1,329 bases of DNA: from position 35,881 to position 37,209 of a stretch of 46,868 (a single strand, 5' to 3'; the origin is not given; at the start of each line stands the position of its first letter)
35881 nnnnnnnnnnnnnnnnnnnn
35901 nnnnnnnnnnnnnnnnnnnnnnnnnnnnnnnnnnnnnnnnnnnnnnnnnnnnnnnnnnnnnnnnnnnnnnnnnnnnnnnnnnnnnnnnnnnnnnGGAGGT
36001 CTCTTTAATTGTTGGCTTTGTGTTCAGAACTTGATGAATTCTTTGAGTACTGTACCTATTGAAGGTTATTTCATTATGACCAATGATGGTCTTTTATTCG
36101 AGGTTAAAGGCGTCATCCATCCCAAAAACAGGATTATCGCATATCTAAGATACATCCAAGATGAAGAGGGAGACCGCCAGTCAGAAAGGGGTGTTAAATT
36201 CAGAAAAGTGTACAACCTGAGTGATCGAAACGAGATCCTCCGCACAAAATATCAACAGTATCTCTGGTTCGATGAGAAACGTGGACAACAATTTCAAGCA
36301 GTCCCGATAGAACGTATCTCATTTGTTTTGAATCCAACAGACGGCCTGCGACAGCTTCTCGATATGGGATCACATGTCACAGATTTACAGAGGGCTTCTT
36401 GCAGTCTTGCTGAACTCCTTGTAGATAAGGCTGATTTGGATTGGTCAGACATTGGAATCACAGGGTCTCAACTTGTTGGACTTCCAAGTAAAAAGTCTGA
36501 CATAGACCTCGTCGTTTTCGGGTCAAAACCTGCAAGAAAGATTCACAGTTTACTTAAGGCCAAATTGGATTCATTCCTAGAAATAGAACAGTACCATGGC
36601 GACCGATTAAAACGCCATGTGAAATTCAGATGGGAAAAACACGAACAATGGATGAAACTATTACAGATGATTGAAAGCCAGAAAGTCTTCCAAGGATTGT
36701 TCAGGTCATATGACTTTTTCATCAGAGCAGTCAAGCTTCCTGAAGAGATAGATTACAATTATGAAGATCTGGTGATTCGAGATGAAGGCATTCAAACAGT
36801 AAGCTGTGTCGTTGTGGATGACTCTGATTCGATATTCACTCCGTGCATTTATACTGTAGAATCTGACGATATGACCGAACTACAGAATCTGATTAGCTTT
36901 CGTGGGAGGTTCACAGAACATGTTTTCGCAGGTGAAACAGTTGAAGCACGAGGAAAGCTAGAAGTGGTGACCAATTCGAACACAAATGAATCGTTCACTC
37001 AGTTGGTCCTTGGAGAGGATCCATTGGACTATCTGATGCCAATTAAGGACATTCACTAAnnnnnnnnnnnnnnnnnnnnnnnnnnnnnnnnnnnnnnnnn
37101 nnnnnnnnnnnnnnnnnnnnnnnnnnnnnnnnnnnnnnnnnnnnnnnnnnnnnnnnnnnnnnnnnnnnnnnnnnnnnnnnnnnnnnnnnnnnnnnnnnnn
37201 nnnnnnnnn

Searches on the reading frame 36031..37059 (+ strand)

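Call 13: search_protein_families(library=pfam, proteins=[window:36031-37059:+])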
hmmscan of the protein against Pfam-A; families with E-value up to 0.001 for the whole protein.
window:36031-37059:+ (342 aa): 1 family
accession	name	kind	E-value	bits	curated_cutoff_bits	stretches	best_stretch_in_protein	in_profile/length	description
PF01909.29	NTP_transf_2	-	6.8e-05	23.6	21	1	140-205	16-77/93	Nucleotidyltransferase domain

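Call 16: search_protein_families(library=ncbifam, proteins=[window:36031-37059:+], max_evalue=0.01)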
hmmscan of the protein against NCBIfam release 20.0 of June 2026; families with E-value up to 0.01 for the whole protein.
window:36031-37059:+ (342 aa): 0 families
